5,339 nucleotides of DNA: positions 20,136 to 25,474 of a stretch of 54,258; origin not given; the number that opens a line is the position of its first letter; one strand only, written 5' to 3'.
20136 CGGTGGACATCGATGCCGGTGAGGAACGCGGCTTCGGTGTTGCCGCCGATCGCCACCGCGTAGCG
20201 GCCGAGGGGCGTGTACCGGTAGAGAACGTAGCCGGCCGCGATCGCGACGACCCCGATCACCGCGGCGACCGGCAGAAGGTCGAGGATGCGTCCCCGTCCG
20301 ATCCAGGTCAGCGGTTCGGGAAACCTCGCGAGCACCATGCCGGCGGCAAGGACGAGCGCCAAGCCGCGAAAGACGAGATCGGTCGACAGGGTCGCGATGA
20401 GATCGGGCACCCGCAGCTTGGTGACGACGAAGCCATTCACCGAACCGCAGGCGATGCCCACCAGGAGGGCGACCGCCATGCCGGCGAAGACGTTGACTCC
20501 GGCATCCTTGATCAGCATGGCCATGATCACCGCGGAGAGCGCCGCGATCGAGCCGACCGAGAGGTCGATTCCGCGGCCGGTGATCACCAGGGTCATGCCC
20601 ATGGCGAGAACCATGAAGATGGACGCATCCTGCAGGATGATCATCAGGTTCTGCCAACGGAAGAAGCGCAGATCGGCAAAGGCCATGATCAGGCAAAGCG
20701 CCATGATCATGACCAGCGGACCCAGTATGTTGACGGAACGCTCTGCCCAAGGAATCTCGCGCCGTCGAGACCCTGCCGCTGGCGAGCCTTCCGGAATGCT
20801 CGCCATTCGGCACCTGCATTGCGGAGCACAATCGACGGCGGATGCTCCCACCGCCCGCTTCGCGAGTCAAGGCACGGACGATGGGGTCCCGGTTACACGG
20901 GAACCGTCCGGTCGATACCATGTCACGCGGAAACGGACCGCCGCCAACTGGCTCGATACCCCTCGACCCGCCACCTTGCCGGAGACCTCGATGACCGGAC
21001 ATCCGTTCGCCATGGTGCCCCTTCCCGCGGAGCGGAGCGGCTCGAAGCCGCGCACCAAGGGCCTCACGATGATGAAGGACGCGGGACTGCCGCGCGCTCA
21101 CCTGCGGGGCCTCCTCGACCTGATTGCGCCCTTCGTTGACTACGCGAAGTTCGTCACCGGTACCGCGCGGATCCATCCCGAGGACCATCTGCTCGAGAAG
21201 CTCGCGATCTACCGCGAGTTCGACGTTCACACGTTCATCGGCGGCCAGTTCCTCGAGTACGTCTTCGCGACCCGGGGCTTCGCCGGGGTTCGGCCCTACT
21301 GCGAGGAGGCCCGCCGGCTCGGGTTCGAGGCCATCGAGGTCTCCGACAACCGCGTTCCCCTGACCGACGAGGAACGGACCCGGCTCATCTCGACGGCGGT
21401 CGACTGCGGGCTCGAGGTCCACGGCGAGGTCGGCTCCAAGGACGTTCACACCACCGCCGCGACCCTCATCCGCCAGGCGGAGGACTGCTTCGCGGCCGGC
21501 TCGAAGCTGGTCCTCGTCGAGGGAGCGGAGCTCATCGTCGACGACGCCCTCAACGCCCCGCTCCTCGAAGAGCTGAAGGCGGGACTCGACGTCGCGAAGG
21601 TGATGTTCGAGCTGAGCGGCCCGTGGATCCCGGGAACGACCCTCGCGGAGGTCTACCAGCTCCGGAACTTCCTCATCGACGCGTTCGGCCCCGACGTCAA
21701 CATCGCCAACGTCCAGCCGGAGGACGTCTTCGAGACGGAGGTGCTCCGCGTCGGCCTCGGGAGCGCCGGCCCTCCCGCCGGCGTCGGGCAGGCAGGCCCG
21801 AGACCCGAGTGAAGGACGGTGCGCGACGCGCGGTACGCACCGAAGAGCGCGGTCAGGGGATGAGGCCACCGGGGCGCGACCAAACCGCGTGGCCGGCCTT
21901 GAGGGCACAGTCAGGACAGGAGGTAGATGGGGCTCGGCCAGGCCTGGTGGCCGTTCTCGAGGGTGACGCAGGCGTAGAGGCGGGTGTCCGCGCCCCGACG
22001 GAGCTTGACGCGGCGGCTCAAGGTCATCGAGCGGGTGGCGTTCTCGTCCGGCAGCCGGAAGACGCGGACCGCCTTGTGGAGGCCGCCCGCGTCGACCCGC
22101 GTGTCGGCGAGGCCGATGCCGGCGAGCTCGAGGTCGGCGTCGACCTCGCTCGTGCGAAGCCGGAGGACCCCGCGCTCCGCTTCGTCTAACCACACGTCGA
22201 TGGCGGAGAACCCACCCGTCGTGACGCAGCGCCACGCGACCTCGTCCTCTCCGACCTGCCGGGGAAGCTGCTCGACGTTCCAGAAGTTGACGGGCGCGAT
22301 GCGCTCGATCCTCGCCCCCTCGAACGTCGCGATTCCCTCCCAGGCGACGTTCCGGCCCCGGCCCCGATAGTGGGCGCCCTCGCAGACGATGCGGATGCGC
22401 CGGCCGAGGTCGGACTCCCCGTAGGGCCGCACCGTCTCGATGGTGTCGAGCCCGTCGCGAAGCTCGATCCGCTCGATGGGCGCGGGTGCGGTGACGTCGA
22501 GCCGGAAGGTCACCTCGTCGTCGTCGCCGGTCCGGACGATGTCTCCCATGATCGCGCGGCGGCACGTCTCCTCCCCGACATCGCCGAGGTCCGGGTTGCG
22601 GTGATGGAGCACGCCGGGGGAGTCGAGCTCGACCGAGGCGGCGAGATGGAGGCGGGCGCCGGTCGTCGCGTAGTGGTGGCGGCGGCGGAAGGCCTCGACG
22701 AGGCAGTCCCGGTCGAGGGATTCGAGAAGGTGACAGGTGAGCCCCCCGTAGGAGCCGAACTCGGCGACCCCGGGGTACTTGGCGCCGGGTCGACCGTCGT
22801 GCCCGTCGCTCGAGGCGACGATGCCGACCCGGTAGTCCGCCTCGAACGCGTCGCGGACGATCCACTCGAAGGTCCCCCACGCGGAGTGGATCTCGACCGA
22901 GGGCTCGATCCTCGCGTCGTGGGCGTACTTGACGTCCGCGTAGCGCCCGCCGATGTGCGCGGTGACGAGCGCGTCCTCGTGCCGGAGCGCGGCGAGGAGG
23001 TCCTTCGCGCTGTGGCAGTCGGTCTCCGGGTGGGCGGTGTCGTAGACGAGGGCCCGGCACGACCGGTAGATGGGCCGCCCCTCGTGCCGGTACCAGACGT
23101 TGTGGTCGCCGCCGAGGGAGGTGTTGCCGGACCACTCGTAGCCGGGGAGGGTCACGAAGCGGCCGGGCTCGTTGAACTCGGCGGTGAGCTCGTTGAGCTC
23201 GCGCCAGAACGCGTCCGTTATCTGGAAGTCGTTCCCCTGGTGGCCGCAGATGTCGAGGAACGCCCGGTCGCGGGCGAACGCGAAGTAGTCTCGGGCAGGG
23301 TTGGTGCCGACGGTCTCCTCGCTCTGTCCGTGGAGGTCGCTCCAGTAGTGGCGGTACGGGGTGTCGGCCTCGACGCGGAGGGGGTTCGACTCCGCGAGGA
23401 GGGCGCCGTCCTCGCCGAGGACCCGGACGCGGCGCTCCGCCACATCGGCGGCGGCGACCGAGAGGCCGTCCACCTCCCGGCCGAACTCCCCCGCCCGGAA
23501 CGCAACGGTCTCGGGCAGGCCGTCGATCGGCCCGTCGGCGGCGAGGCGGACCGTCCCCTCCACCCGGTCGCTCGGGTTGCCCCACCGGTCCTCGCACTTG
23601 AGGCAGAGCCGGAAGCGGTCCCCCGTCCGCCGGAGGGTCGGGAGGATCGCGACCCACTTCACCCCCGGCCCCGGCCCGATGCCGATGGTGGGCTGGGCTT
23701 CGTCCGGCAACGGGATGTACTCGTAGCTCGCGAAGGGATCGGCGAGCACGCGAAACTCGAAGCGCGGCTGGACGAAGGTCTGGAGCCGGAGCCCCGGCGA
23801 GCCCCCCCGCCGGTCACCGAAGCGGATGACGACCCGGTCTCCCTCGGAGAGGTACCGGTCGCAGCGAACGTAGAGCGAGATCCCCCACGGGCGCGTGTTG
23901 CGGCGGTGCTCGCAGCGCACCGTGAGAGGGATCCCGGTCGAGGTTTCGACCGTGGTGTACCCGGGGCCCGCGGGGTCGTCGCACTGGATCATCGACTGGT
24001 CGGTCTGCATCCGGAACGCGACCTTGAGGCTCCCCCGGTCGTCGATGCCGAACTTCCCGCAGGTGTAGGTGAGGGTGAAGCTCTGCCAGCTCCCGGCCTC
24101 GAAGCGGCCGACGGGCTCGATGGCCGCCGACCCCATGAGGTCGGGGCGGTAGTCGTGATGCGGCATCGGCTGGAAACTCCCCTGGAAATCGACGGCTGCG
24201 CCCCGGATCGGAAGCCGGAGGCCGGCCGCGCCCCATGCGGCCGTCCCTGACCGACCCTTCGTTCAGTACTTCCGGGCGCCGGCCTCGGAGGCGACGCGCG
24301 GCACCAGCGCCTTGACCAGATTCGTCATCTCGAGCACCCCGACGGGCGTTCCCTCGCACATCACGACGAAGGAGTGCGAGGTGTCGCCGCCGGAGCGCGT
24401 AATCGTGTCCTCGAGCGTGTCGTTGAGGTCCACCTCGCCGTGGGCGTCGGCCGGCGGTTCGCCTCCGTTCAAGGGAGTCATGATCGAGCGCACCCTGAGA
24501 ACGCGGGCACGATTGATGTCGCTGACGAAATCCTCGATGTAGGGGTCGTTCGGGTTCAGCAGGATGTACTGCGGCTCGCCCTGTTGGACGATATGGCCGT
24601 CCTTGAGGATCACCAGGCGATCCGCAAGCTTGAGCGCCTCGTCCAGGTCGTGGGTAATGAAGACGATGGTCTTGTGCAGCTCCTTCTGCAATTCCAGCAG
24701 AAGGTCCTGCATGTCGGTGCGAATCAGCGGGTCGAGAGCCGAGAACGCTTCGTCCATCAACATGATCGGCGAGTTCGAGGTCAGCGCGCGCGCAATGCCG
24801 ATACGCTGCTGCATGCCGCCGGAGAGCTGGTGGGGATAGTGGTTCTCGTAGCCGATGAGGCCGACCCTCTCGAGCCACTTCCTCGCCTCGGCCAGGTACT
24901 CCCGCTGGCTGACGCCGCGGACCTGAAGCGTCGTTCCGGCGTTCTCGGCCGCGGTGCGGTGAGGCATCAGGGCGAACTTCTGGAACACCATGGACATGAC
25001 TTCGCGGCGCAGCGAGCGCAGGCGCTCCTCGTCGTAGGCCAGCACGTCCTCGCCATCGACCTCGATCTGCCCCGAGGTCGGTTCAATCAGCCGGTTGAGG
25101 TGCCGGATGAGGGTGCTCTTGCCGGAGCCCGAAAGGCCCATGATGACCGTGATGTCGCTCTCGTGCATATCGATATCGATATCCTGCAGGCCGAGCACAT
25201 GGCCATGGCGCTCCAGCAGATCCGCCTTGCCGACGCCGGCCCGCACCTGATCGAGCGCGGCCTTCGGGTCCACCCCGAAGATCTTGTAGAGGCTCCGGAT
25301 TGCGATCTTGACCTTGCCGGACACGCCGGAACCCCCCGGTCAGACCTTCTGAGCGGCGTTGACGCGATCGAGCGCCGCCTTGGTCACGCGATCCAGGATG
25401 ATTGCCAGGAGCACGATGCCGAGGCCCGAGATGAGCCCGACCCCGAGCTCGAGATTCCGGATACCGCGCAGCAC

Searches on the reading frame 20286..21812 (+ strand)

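Call 29: search_protein_families(library=pfam, proteins=[window:20286-21812:+], max_evalue=0.001)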
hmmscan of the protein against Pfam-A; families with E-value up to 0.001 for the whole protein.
window:20286-21812:+ (508 aa): 1 family
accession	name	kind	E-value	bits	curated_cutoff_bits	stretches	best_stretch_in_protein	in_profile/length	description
PF02679.21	ComA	-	1.7e-53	182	25.2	1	253-491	5-240/243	(2R)-phospho-3-sulfolactate synthase (ComA)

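Call 84: search_protein_families(library=ncbifam, proteins=[window:20286-21812:+], max_evalue=0.01)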
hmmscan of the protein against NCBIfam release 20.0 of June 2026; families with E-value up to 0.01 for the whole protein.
window:20286-21812:+ (508 aa): 1 family
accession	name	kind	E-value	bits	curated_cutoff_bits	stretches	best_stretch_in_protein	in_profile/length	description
TIGR03849.2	arch_ComA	equivalog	3e-42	144.7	280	1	254-492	2-236/241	phosphosulfolactate synthase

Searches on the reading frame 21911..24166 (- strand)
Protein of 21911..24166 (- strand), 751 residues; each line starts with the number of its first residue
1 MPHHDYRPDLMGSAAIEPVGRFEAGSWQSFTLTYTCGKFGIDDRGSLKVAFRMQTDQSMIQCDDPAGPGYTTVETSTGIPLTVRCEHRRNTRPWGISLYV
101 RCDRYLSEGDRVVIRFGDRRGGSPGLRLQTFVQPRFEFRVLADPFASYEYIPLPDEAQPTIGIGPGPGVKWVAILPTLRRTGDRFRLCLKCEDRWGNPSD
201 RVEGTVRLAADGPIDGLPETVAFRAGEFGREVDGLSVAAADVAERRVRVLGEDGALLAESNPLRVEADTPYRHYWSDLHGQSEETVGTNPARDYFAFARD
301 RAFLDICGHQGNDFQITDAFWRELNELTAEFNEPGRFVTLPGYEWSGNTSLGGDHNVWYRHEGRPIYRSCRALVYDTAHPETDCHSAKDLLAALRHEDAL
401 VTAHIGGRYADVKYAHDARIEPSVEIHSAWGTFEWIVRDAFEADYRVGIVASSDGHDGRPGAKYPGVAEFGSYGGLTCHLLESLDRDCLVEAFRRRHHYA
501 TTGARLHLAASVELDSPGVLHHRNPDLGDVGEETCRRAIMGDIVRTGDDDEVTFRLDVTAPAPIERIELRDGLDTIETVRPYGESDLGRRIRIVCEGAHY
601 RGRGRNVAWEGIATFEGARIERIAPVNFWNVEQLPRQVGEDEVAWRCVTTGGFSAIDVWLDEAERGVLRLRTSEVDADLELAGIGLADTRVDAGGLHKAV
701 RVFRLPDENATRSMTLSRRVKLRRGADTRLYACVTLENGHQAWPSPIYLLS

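Call 7: search_protein_families(library=pfam, proteins=[window:21911-24166:-], max_evalue=0.001)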
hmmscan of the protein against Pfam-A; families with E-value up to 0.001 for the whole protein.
window:21911-24166:- (751 aa): 1 family
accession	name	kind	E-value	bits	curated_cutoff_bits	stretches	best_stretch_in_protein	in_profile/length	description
PF12228.14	DUF3604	-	8.3e-11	41.5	20.4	1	272-364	87-181/591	Protein of unknown function (DUF3604)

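Call 83: search_solved_structures(query=window:21911-24166:-, max_evalue=1)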
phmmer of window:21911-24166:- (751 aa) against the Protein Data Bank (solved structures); distinct sequences matched with E-value up to 1: 1.
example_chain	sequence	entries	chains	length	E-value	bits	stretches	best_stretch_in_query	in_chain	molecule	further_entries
9h78_A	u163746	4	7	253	0.43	11.7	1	598-733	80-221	Uncharacterized ABC transporter ATP-binding protein MJ0035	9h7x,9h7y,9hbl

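Call 84: search_protein_families(library=ncbifam, proteins=[window:21911-24166:-], max_evalue=0.01)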
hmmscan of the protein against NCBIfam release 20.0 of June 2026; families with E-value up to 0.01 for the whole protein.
window:21911-24166:- (751 aa): 1 family
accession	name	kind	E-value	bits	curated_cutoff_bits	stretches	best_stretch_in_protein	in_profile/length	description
NF038032.1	CehA_McbA_metalo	domain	0.00088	18.8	80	1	277-579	6-271/315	CehA/McbA family metallohydrolase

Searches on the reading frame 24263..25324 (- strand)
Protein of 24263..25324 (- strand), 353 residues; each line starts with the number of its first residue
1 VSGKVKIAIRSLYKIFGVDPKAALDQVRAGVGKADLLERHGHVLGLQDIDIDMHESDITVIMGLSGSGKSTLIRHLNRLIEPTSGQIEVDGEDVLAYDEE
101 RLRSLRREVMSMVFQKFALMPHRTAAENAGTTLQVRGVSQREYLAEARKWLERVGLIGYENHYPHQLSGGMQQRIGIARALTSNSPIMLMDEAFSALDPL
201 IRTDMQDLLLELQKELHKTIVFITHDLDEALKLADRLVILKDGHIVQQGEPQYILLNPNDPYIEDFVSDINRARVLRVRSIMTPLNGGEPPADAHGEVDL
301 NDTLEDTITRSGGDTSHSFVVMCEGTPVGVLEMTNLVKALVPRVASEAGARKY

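Call 7: search_protein_families(library=pfam, proteins=[window:24263-25324:-], max_evalue=0.001)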
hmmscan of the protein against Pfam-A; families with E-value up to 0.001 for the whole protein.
window:24263-25324:- (353 aa): 8 families
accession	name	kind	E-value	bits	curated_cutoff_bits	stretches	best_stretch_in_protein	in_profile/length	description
PF00005.33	ABC_tran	-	6.1e-33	114.8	25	1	46-194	1-136/137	ABC transporter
PF13304.12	AAA_21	-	9e-06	26.4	27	0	163-226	234-299/304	AAA domain, putative AbiEii toxin, Type IV TA system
PF02463.25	SMC_N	-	1.1e-05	25.4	40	1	55-237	23-208/220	RecF/RecN/SMC N terminal domain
PF13555.12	AAA_29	-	2.7e-05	24.3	27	1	50-84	16-50/61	P-loop containing region of AAA domain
PF09818.15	ABC_ATPase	-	3e-05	23.6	23.2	0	166-238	157-229/283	P-loop domain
PF13191.12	AAA_16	-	5.4e-05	24.2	32.6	1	54-116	22-85/167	AAA ATPase domain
PF13401.12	AAA_22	-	0.00017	22.3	27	1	56-161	5-65/130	AAA domain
PF03193.22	RsgA_GTPase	-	0.00033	21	30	1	47-81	98-131/174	RsgA GTPase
